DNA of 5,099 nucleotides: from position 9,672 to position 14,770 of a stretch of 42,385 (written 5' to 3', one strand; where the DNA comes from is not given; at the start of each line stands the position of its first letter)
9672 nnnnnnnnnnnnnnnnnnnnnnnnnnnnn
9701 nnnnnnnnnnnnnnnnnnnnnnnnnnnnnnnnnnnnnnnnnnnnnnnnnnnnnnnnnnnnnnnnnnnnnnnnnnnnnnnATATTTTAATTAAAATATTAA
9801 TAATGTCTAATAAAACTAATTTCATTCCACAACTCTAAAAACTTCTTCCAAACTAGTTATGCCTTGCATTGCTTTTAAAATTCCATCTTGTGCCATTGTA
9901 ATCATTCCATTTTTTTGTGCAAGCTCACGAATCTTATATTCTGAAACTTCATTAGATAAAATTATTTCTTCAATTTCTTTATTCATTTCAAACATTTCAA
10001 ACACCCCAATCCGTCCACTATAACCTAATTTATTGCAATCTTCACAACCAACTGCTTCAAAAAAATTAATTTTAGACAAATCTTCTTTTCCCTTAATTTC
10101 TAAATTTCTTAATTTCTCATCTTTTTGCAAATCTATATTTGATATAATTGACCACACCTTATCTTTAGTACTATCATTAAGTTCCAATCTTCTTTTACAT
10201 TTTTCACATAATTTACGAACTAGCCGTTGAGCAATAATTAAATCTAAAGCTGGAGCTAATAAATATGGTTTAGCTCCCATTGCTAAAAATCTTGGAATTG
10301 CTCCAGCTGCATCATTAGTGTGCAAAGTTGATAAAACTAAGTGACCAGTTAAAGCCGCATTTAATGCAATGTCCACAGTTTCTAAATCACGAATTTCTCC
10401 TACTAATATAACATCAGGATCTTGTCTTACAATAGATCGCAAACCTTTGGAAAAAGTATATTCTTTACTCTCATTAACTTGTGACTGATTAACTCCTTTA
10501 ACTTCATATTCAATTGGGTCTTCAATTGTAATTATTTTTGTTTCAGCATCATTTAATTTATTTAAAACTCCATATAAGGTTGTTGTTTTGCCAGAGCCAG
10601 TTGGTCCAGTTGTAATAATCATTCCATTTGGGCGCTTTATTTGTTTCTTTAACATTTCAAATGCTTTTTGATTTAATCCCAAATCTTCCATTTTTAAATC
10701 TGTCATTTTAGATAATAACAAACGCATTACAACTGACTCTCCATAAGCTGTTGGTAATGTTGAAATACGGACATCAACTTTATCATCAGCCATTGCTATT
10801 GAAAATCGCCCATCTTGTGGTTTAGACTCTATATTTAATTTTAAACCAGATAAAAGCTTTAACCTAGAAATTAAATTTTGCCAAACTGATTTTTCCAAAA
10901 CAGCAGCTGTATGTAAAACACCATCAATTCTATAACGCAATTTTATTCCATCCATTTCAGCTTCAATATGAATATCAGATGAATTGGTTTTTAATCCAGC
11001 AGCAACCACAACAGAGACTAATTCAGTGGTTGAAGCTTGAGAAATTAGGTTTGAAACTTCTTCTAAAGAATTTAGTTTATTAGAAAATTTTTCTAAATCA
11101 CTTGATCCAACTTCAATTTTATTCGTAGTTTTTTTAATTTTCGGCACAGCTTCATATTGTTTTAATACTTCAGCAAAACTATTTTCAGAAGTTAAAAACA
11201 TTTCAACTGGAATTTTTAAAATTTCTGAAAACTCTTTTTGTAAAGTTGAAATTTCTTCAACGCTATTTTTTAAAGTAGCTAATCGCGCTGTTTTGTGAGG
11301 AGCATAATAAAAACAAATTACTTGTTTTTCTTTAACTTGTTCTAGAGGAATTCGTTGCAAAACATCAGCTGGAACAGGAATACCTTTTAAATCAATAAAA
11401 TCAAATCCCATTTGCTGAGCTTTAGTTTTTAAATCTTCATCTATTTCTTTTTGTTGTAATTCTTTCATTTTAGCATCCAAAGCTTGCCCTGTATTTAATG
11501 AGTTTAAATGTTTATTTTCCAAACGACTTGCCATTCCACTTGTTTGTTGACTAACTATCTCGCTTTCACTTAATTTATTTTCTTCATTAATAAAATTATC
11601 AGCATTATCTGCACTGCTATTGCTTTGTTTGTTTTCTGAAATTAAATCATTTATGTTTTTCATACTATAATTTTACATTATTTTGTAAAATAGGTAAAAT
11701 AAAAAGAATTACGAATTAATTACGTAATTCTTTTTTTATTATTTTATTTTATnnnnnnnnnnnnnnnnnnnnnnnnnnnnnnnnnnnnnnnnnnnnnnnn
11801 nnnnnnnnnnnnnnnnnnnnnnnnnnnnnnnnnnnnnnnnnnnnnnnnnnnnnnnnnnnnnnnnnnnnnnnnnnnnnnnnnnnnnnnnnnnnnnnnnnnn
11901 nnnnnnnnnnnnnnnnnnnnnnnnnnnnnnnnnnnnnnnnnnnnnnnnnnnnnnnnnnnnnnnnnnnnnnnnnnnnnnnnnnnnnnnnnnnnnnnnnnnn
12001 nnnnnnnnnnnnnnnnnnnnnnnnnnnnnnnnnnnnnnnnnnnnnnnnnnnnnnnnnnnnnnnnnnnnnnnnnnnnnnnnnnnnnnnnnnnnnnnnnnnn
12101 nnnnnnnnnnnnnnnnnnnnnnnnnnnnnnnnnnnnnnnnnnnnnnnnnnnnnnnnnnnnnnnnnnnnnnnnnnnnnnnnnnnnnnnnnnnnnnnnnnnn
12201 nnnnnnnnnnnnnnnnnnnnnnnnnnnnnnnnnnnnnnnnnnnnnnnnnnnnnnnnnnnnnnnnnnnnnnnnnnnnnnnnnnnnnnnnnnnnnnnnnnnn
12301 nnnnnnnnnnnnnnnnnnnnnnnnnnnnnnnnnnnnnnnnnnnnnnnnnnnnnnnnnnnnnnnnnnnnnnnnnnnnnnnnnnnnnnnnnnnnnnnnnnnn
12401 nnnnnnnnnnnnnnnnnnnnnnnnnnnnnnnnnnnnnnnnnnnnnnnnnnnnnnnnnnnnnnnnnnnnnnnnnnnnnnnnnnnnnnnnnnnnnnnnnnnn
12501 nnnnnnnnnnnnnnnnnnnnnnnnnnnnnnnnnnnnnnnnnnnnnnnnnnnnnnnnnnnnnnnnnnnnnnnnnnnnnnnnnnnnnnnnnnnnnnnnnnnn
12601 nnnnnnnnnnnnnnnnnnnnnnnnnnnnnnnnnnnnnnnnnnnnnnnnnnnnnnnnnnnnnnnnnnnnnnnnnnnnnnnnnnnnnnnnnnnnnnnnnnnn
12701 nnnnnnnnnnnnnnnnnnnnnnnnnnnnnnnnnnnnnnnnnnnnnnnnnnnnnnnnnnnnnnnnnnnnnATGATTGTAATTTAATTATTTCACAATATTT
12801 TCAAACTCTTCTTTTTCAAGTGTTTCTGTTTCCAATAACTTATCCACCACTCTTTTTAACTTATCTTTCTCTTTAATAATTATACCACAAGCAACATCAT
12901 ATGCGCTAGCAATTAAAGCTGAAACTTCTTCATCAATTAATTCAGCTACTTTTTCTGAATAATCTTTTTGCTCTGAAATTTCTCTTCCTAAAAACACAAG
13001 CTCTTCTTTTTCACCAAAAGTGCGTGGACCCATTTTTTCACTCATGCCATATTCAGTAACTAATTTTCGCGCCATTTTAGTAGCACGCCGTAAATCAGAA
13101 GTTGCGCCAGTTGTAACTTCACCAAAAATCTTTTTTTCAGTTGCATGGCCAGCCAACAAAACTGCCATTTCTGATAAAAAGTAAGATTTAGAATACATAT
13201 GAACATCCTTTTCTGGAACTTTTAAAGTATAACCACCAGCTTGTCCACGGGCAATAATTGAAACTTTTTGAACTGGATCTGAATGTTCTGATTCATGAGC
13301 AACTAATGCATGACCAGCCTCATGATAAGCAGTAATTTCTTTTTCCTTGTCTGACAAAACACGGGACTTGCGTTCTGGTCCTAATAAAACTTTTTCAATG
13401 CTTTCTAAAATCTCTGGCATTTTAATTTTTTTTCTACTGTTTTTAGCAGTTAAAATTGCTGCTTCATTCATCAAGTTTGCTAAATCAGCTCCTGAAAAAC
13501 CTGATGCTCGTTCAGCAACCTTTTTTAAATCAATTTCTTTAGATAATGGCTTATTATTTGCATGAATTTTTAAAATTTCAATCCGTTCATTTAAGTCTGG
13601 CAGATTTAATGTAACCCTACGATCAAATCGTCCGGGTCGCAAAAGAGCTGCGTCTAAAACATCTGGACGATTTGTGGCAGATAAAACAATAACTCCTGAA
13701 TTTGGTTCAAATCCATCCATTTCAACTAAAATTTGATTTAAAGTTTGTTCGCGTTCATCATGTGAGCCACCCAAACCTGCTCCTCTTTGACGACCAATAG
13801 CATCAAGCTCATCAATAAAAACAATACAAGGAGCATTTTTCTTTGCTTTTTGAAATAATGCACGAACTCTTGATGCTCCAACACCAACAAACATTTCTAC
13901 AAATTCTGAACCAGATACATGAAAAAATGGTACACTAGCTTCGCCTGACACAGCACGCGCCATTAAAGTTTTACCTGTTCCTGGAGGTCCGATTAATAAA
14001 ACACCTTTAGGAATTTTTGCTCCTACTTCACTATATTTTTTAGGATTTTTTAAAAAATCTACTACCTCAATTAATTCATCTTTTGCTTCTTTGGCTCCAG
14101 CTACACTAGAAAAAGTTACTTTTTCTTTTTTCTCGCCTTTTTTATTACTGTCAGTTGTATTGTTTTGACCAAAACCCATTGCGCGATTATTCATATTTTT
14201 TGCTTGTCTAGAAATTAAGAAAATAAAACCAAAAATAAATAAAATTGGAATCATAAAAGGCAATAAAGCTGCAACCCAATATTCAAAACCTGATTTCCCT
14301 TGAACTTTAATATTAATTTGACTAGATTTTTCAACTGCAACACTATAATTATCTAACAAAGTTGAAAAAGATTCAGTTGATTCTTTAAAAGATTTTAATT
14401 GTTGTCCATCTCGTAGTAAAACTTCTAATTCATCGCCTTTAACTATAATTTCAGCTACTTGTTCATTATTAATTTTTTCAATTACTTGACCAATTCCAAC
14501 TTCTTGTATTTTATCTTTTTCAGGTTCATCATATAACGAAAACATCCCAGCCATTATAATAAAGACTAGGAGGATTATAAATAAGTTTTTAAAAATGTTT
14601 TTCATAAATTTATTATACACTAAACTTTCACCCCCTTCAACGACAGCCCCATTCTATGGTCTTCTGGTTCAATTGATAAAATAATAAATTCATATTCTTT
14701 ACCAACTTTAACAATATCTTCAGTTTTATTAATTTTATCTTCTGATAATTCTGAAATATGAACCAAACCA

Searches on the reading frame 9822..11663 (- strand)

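Call 20: search_protein_families(library=pfam, proteins=[window:9822-11663:-], max_evalue=0.001)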
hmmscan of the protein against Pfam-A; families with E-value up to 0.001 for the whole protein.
window:9822-11663:- (613 aa): 2 families
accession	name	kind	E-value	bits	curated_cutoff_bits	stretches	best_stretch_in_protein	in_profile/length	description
PF00437.27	T2SSE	-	1.4e-122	409.3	24.9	1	209-610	5-370/370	Type II/IV secretion system protein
PF20720.3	nSTAND3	-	0.00039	20.6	27.2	0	334-386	6-57/155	Novel STAND NTPase 3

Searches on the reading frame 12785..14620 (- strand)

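Call 21: search_protein_families(library=pfam, proteins=[window:12785-14620:-], max_evalue=0.001)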
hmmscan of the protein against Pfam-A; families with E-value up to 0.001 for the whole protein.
window:12785-14620:- (611 aa): 7 families
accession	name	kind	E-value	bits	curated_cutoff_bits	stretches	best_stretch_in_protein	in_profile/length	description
PF01434.24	Peptidase_M41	-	6.3e-66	222.3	29.9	1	420-609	1-191/191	Peptidase family M41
PF00004.35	AAA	-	1.2e-44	152.3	21.2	1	207-339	1-130/131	ATPase family associated with various cellular activities (AAA)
PF17862.7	AAA_lid_3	-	2.5e-11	43.4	27.2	1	363-404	2-43/45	AAA+ lid domain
PF06068.19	TIP49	-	3.1e-05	23.7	23.8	1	172-242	25-90/347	TIP49 P-loop domain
PF23902.1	AAA_lid_PRS2_C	-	8.2e-05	23.1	34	1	344-392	2-50/73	PRS2 AAA+ lid C-terminal domain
PF07728.20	AAA_5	-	0.0001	22.7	22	1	206-326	1-135/139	AAA domain (dynein-related subfamily)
PF13191.12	AAA_16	-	0.0002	22.3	32.6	0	199-227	19-47/167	AAA ATPase domain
